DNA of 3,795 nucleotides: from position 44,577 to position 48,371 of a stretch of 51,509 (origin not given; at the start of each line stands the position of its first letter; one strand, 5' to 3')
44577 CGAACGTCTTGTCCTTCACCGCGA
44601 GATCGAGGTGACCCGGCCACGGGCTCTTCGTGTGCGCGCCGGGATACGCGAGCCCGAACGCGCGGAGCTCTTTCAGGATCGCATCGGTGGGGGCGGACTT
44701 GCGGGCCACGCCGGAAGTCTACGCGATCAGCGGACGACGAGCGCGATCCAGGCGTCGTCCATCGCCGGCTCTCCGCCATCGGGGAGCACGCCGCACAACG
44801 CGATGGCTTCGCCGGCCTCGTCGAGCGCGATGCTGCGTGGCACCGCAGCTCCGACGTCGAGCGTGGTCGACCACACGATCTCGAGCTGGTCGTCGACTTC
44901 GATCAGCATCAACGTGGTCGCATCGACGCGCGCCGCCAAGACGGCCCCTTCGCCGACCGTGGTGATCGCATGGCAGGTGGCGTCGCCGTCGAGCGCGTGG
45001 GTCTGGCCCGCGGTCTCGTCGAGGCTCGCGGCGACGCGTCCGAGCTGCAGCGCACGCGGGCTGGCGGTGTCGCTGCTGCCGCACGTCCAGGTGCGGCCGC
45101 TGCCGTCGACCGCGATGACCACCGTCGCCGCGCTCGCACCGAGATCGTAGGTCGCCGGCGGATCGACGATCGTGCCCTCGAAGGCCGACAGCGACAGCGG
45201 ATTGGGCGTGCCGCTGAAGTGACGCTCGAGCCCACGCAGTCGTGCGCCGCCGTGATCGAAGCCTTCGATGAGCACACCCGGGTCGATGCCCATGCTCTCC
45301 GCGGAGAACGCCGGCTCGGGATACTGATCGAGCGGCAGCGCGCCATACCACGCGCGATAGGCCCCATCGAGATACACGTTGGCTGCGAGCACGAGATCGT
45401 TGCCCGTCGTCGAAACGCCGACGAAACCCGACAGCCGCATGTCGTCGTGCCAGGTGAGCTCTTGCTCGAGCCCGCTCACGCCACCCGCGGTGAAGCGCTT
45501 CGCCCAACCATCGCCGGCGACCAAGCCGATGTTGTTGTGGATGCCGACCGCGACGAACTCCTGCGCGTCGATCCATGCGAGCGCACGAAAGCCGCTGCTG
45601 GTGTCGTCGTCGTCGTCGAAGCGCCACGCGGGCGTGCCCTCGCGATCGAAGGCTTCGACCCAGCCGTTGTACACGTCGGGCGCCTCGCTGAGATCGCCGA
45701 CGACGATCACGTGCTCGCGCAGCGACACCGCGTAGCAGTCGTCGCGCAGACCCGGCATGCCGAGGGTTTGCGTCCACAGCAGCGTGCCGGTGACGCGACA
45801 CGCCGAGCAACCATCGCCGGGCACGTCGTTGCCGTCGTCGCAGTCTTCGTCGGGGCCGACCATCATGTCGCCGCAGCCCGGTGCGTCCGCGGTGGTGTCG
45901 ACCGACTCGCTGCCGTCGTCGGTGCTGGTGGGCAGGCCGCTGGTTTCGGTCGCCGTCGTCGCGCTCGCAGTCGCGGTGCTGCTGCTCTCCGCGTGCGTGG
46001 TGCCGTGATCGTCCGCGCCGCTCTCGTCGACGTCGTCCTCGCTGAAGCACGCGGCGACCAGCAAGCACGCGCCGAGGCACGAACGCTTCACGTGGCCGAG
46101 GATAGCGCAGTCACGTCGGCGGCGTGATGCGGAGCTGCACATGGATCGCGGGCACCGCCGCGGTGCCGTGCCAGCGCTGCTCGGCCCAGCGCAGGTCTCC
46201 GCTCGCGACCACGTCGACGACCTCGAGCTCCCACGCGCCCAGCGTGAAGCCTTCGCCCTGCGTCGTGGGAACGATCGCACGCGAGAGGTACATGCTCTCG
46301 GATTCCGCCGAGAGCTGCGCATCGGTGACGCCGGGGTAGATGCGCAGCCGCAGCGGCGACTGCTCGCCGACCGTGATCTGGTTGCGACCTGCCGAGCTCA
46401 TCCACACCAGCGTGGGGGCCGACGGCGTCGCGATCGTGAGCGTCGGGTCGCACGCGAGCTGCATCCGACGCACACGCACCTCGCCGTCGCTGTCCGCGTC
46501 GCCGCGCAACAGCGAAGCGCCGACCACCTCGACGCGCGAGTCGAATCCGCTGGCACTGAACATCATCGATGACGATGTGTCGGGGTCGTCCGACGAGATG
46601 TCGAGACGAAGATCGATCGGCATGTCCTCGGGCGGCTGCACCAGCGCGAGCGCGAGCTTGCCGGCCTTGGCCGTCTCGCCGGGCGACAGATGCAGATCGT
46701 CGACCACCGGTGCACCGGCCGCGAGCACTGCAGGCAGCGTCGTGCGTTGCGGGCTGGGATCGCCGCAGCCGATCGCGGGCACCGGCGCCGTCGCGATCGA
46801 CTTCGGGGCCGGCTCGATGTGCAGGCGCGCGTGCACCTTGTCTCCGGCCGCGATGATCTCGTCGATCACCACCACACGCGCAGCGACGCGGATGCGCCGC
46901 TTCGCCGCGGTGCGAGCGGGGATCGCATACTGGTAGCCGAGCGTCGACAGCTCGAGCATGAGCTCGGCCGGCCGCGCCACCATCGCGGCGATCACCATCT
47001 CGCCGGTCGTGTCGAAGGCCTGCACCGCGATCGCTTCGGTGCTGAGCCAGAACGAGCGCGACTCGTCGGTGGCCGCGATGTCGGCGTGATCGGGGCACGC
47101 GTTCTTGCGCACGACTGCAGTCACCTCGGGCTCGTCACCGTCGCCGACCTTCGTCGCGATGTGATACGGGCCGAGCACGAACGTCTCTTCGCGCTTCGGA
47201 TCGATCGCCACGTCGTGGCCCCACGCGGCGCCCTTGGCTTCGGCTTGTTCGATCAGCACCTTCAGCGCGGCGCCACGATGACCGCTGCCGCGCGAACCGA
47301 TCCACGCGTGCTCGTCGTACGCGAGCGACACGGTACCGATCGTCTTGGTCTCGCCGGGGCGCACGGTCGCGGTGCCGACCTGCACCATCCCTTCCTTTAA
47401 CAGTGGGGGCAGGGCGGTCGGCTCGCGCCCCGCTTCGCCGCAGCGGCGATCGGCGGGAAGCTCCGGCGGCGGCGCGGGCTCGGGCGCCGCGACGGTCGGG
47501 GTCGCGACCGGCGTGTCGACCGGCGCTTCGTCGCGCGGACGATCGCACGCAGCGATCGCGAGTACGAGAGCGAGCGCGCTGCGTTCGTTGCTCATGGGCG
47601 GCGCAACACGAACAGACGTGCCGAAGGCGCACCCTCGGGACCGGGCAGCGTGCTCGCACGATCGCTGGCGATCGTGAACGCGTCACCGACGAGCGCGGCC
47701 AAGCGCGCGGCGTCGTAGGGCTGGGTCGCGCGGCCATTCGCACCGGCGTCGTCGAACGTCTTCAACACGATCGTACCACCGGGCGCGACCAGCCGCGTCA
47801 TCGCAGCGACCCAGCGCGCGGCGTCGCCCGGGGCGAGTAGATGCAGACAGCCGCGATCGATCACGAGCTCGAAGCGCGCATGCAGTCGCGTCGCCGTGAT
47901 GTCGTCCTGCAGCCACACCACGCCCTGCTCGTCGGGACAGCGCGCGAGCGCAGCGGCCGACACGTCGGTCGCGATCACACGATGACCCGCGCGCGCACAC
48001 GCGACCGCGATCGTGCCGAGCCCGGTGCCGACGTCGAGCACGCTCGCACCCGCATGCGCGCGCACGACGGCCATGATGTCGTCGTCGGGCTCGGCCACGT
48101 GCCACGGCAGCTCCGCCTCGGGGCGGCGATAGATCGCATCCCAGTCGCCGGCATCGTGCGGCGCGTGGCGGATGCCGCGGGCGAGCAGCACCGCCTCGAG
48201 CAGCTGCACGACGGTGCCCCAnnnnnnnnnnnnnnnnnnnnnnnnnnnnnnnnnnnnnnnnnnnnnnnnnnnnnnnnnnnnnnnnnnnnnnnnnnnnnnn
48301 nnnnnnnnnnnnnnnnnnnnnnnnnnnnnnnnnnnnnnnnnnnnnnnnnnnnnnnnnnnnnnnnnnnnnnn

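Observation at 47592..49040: Single protein joining a PqqD-like RiPP recognition element, an HFCD cysteine-decarboxylase-type flavoprotein and a SAM methyltransferase, with no visible precursor peptide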

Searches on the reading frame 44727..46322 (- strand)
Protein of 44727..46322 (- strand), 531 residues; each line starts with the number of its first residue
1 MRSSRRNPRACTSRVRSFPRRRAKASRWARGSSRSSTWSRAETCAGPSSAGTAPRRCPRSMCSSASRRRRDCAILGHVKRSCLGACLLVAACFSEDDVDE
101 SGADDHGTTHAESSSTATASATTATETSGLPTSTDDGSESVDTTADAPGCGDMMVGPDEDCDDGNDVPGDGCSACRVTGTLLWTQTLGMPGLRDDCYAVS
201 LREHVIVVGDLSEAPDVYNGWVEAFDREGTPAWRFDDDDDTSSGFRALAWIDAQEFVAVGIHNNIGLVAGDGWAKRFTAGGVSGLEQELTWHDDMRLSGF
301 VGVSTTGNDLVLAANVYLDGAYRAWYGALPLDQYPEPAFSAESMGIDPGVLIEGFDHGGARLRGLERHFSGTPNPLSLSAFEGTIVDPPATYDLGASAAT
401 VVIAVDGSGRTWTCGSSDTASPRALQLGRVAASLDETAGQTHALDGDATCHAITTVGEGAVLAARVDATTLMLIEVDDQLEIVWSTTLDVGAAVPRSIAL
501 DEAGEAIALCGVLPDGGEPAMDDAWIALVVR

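Call 5: search_protein_families(library=pfam, proteins=[window:44727-46322:-], max_evalue=0.01)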
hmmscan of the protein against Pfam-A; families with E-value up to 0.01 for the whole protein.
window:44727-46322:- (531 aa): 1 family
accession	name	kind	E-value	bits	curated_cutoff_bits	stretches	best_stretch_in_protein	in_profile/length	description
PF13948.11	DUF4215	-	5.1e-07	30.3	27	1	149-175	20-46/47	Domain of unknown function (DUF4215)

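Call 6: search_protein_families(library=ncbifam, proteins=[window:44727-46322:-], max_evalue=0.01)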
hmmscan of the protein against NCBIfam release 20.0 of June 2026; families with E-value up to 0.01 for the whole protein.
window:44727-46322:- (531 aa): 1 family
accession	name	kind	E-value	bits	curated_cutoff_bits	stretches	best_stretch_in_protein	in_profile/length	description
TIGR02232.1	myxo_disulf_rpt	repeat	3.3e-07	30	20.8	1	148-175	2-30/38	cysteine-rich acidic repeat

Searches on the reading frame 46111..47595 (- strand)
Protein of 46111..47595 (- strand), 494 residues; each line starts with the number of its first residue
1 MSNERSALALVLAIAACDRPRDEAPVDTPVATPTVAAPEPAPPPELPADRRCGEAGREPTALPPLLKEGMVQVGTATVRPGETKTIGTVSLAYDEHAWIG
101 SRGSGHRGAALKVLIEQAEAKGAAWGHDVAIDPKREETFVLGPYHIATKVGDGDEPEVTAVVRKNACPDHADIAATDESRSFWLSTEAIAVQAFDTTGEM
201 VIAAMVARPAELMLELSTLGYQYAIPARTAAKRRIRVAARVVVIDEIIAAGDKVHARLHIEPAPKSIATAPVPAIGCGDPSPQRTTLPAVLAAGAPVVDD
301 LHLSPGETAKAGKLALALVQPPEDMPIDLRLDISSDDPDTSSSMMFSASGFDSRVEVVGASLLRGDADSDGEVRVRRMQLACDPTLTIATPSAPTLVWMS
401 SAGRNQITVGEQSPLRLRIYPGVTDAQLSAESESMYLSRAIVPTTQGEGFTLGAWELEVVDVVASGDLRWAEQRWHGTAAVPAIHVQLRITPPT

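Call 5: search_protein_families(library=pfam, proteins=[window:46111-47595:-], max_evalue=0.01)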
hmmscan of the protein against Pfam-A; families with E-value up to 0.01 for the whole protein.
window:46111-47595:- (494 aa): 0 families

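Call 6: search_protein_families(library=ncbifam, proteins=[window:46111-47595:-], max_evalue=0.01)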
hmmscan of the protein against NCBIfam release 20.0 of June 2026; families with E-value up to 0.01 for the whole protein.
window:46111-47595:- (494 aa): 0 families

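Call 40: search_protein_families(library=ncbifam, proteins=[window:46111-47595:-], max_evalue=1)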
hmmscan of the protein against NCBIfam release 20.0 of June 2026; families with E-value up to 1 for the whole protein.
window:46111-47595:- (494 aa): 1 family
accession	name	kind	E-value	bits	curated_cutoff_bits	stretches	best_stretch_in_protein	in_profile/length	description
NF041112.1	chap_CsgH_alph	subfamily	0.048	13.7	35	0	70-94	44-68/91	curli-like amyloid fiber formation chaperone CsgH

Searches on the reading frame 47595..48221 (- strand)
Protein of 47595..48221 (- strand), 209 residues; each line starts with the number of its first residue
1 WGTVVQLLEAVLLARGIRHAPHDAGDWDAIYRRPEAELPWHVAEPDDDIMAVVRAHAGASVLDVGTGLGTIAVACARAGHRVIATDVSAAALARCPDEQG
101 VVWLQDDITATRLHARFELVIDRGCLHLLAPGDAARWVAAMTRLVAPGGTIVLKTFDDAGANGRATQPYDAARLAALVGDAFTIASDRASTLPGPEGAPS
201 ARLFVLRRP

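Call 7: search_protein_families(library=pfam, proteins=[window:47595-48221:-], max_evalue=10)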
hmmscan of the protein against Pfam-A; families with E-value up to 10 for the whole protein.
seq(209 aa): 15 families
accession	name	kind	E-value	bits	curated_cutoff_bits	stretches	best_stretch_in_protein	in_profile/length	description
PF13649.12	Methyltransf_25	-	3.9e-13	50.3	27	1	61-149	1-97/97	Methyltransferase domain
PF08241.18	Methyltransf_11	-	5.9e-10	40.1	21.2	1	62-153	1-95/95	Methyltransferase domain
PF13489.12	Methyltransf_23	-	8.4e-10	39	27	1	56-171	21-134/164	Methyltransferase domain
PF08242.18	Methyltransf_12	-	1.1e-09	39.3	30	1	62-151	1-98/98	Methyltransferase domain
PF05724.17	TPMT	-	3e-08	34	26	1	23-186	2-187/218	Thiopurine S-methyltransferase (TPMT)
PF13847.12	Methyltransf_31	-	6.8e-06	26.3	27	1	56-157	2-113/145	Methyltransferase domain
PF01728.25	FtsJ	-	0.00013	22.4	24.1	1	56-122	20-89/181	FtsJ-like methyltransferase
PF05175.20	MTS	-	0.0018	18.4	23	1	54-95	28-71/170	Methyltransferase small domain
PF02353.26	CMAS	-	0.0025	17.6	27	1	29-155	34-166/273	Mycolic acid cyclopropane synthetase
PF06325.19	PrmA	-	0.0079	16.2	22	1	56-92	160-197/296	Ribosomal protein L11 methyltransferase (PrmA)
PF05401.17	NodS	-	0.008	16.5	24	1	54-145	40-133/201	Nodulation protein S (NodS)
PF03686.19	UPF0146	-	0.04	14.3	26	1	52-113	8-65/129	Uncharacterised protein family (UPF0146)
PF00107.32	ADH_zinc_N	-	0.075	13.4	31.8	1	67-152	1-86/129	Zinc-binding dehydrogenase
PF03848.20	TehB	-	0.15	11.9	20.4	1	47-150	20-129/193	Tellurite resistance protein TehB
PF24675.1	NpmA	-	0.21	11.3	60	1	46-81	12-47/214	16S rRNA (adenine(1408)-N(1))-methyltransferase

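Call 49: search_solved_structures(query=window:47595-48221:-, max_evalue=0.01, show_alignments=3)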
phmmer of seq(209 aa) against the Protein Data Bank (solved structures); distinct sequences matched with E-value up to 0.01: 19.
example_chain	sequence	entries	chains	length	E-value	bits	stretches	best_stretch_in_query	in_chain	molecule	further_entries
7bgg_A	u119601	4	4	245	1.3e-10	45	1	38-160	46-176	heterocyclic toxin methyltransferase (Rv0560c) | 2-heptyl-1-hydroxyquinolin-4(1H)-one methyltransferase | Uncharacterized protein Rv0560c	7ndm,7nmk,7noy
9w6x_A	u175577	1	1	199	3.5e-10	43.6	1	26-154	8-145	YtkW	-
4nec_A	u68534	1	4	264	5.8e-08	36.3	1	22-162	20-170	Putative SAM-dependent methyltransferase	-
5ufm_A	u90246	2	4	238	4.6e-07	33.4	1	50-163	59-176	Methyltransferase domain protein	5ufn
9icz_A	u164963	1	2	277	1.8e-05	28.2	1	60-172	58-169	S-adenosylmethionine (SAM)-dependent methyltransferase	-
9sot_A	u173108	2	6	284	2.6e-05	27.6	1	55-158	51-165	Class I SAM-dependent methyltransferase | Methyltransferase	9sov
8gdu_A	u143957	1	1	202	3.4e-05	27.3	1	27-168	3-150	Methyltransferase domain-containing protein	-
9h04_A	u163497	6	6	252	6.9e-05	26.3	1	46-170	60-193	Methyltransferase domain-containing protein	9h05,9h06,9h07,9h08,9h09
9h0d_A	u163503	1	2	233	0.00016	25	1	21-156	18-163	Thiol methyltransferase 1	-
7wzg_A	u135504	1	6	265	0.00041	23.7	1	45-159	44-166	Cypemycin N-terminal methyltransferase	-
3ccf_A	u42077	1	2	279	0.0005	23.4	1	25-153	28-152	Cyclopropane-fatty-acyl-phospholipid synthase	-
6mro_A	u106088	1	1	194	0.0007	23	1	27-160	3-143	methyl transferase from Methanosarcina acetivorans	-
8zc8_A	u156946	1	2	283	0.00088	22.6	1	28-159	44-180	MitM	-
21zq_A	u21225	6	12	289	0.00093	22.6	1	28-159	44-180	MitM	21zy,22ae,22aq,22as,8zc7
5gwx_A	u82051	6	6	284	0.0012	22.3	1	43-154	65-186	Glycine sarcosine N-methyltransferase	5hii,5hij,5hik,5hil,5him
8ajp_A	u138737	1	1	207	0.0021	21.4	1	21-188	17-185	Halide methyl transferase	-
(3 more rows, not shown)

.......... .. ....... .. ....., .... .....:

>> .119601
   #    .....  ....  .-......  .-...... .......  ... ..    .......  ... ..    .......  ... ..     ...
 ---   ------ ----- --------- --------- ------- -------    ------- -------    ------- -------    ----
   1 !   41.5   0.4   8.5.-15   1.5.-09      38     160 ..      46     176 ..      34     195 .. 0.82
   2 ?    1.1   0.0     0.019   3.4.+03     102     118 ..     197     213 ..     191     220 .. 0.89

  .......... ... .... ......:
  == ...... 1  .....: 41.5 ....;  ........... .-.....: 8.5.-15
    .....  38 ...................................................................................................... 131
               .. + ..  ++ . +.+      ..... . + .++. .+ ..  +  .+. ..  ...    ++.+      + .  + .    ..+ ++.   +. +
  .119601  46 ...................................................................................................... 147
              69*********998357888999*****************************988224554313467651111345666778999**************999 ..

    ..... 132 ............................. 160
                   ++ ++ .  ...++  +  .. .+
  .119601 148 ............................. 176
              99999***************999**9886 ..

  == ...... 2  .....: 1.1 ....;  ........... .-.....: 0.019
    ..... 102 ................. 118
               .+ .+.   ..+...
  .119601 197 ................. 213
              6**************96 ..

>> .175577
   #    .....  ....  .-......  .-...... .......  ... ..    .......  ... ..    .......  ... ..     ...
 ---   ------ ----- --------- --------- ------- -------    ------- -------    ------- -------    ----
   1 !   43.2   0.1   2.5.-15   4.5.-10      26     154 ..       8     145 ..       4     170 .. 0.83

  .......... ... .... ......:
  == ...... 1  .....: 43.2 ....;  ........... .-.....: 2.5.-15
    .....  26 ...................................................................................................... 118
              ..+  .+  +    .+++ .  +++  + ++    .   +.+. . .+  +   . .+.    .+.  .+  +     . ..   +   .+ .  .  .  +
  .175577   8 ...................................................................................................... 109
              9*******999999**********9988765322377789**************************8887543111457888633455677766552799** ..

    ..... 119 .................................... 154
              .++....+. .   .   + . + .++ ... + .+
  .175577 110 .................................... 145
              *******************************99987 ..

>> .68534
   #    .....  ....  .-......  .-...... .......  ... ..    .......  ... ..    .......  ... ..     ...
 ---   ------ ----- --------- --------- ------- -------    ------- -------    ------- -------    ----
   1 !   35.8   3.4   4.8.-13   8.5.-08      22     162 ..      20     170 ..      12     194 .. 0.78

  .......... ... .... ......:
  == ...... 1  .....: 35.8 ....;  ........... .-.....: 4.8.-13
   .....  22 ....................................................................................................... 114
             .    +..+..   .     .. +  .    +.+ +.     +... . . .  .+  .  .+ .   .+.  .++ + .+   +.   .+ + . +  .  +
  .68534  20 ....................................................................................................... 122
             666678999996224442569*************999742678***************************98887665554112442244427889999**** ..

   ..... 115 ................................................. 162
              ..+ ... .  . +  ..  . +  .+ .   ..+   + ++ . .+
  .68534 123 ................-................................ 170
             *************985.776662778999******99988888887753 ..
